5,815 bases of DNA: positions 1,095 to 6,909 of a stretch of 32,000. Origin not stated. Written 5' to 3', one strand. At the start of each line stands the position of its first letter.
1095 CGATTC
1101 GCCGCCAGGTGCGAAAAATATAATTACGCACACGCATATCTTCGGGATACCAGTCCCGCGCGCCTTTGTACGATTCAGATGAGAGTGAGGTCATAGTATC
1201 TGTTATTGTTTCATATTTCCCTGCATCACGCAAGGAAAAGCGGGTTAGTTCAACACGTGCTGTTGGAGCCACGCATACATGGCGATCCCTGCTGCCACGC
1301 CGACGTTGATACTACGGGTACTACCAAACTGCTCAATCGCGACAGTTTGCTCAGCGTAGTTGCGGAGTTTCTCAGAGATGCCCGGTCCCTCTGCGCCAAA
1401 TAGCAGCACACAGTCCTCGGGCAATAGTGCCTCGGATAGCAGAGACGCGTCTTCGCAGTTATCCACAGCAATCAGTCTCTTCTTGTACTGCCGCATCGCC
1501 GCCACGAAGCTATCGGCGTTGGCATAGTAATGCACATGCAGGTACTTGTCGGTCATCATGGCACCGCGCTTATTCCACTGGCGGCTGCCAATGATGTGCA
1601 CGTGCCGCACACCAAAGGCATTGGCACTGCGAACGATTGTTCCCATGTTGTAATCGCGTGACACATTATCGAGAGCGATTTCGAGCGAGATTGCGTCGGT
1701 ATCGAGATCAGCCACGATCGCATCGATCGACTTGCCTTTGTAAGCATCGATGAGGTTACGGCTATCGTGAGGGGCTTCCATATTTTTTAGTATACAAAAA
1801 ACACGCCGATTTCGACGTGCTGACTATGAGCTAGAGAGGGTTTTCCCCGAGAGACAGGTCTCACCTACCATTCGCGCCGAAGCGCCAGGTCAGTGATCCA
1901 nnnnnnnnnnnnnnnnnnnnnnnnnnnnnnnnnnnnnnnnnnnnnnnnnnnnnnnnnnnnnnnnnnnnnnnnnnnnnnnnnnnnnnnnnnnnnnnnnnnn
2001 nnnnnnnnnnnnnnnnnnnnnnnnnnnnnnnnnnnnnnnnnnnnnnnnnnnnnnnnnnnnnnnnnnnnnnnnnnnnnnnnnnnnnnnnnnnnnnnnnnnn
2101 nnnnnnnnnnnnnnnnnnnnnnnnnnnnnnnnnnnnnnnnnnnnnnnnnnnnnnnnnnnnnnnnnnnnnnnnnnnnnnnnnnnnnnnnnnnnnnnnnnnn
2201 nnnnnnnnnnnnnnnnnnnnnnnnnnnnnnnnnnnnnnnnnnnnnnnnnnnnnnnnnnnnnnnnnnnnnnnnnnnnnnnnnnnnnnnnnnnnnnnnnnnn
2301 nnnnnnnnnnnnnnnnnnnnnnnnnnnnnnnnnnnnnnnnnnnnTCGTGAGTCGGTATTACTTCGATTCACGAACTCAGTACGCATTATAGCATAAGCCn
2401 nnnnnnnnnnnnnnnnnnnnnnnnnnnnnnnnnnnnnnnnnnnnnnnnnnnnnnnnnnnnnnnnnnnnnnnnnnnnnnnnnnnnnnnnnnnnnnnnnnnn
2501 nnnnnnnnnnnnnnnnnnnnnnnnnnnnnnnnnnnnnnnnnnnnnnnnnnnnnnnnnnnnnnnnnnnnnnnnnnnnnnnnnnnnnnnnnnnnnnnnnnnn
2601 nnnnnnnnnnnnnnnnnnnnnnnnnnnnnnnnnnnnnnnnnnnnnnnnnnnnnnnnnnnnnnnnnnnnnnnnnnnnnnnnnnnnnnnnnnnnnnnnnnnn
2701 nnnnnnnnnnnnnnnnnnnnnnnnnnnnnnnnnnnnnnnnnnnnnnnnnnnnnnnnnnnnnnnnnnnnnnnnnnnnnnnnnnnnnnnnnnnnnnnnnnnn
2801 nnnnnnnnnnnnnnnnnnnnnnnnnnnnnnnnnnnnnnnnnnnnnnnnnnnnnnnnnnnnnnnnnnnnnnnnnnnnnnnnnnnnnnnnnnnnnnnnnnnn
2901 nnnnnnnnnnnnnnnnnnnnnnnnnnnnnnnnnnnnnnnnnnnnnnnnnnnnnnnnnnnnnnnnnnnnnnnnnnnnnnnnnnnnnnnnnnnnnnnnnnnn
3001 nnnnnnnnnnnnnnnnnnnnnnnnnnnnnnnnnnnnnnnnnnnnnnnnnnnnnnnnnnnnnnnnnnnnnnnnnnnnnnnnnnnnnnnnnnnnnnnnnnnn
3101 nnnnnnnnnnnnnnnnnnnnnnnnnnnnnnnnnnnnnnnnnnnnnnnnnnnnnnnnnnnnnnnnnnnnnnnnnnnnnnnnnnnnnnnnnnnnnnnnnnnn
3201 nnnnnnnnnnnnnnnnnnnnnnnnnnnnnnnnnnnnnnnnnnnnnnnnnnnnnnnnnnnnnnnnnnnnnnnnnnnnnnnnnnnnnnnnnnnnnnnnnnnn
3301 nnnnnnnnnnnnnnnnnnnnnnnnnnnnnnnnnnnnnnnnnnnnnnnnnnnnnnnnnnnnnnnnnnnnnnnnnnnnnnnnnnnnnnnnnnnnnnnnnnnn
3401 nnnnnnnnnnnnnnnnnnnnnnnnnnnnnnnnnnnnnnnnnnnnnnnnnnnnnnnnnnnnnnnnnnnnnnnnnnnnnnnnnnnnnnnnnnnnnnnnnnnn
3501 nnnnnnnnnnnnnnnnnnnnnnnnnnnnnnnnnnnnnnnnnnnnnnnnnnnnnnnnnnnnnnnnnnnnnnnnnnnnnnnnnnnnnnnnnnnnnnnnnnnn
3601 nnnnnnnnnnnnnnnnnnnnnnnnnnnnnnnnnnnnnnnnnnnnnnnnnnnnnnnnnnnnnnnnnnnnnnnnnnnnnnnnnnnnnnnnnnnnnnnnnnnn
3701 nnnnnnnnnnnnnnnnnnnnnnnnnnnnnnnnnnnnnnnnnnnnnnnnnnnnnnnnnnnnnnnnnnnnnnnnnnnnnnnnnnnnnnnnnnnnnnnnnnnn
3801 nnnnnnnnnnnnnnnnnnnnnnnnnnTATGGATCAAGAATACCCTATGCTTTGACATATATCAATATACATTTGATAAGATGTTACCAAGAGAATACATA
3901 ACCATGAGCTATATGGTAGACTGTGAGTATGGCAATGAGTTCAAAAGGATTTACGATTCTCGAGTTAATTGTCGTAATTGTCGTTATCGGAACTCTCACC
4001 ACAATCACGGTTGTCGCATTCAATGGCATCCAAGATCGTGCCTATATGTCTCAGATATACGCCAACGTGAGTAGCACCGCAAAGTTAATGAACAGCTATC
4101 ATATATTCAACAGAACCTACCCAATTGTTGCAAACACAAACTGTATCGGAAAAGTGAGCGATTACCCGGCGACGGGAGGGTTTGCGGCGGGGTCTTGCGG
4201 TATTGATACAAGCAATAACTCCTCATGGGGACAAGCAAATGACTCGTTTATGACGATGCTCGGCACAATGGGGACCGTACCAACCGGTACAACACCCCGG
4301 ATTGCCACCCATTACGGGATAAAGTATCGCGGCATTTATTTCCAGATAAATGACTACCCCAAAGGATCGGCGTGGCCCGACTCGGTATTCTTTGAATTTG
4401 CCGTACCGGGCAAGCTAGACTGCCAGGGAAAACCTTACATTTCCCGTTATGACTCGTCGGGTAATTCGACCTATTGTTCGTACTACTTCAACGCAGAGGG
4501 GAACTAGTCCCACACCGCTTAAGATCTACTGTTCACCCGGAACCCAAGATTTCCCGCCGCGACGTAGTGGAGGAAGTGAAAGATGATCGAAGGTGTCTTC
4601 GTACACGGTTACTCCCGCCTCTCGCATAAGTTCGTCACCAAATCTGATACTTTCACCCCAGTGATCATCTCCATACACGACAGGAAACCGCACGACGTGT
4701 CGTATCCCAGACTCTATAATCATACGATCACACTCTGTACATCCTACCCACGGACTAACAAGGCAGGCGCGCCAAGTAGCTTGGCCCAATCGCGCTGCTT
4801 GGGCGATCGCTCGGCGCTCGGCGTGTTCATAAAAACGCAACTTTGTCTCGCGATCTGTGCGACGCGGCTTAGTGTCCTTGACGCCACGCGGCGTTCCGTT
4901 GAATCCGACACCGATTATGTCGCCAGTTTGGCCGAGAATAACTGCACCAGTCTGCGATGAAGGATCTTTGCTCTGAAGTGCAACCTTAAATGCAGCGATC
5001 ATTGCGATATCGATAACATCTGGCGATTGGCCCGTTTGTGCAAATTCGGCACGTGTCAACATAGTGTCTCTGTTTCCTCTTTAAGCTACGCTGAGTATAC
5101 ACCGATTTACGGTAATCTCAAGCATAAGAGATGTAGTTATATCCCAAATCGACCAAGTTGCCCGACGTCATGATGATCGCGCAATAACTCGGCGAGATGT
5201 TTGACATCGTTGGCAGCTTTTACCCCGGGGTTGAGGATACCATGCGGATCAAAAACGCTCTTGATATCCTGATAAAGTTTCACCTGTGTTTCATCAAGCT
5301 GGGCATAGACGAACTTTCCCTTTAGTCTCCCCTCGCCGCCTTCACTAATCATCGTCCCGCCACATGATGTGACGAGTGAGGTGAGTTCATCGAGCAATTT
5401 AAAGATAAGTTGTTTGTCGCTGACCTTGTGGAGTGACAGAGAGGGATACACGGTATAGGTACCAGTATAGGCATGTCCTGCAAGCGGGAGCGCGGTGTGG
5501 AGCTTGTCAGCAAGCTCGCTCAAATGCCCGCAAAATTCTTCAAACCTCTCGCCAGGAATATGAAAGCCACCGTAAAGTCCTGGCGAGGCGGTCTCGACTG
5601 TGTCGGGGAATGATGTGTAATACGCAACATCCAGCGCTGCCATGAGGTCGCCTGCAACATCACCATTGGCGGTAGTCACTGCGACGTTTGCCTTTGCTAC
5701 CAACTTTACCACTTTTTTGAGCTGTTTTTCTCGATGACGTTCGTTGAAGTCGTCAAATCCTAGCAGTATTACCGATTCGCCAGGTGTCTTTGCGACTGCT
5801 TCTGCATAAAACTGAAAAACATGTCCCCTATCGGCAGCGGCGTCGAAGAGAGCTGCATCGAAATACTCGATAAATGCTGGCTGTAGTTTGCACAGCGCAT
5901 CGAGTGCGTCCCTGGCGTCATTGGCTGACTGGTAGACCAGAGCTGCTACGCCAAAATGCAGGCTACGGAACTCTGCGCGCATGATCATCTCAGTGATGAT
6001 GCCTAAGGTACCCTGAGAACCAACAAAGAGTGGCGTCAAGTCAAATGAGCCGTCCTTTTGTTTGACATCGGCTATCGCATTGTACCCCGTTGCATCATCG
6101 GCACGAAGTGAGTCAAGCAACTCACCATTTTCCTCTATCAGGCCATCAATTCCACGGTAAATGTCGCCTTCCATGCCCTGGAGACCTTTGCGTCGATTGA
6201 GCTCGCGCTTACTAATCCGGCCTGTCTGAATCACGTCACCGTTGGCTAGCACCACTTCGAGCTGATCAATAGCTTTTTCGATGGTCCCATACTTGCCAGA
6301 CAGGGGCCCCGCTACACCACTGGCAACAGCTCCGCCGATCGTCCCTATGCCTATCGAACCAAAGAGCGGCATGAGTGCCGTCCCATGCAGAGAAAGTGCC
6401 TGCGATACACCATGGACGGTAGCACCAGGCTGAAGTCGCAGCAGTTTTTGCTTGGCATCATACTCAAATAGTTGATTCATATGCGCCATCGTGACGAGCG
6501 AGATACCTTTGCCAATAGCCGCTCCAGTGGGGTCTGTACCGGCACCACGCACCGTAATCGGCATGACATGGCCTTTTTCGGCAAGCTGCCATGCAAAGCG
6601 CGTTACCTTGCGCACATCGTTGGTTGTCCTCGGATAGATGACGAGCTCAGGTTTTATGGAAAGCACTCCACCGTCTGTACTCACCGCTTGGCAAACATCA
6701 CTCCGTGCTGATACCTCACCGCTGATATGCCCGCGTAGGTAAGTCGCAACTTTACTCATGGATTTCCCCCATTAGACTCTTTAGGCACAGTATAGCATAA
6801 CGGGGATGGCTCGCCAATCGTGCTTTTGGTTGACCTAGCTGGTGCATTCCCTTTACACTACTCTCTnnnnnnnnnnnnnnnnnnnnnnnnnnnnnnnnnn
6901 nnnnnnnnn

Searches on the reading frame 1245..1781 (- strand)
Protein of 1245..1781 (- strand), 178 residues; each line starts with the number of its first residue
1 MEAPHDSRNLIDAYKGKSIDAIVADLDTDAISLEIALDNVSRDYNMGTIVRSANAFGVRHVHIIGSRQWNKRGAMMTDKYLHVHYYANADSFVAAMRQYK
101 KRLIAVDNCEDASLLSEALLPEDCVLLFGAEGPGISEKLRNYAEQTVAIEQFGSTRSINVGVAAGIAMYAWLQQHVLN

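Call 12: search_protein_families(library=pfam, proteins=[window:1245-1781:-], max_evalue=0.01)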
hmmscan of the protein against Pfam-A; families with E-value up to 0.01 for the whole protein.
window:1245-1781:- (178 aa): 1 family
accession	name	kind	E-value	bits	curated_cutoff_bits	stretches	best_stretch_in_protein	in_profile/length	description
PF00588.24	SpoU_methylase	-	7.8e-30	104.3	29.7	1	33-169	2-142/142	SpoU rRNA Methylase family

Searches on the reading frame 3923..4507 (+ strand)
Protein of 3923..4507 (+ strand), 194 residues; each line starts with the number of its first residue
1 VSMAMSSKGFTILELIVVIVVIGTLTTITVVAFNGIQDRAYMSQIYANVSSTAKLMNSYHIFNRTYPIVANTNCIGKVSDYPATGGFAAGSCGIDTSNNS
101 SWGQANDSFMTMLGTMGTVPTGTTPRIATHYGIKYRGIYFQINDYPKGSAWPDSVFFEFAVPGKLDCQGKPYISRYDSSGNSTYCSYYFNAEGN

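Call 12: search_protein_families(library=pfam, proteins=[window:3923-4507:+], max_evalue=0.01)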
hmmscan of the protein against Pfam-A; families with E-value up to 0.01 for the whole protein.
window:3923-4507:+ (194 aa): 1 family
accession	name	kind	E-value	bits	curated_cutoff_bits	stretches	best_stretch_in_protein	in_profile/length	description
PF07963.17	N_methyl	-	0.00032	20.6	21.2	1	6-28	3-25/27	Prokaryotic N-terminal methylation motif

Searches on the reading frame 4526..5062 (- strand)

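Call 12: search_protein_families(library=pfam, proteins=[window:4526-5062:-], max_evalue=0.01)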
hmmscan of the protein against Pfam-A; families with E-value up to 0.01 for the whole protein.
window:4526-5062:- (178 aa): 2 families
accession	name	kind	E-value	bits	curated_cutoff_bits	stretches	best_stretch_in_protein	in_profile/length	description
PF00383.29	dCMP_cyt_deam_1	-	2.5e-14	53.4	25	1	20-124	7-99/102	Cytidine and deoxycytidylate deaminase zinc-binding region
PF14437.12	MafB19-deam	-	4.2e-07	30.4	27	1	24-125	11-99/142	MafB19-like deaminase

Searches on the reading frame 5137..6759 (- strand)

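Call 12: search_protein_families(library=pfam, proteins=[window:5137-6759:-], max_evalue=0.01)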
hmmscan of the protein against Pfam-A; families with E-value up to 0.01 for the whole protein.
window:5137-6759:- (540 aa): 2 families
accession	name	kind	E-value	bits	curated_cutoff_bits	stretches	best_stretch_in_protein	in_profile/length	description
PF01565.28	FAD_binding_4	-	2.6e-29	102.1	26.4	1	37-179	1-138/139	FAD binding domain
PF02913.24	FAD-oxidase_C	-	1.1e-24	87.9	21.2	1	271-512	7-246/248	FAD linked oxidases, C-terminal domain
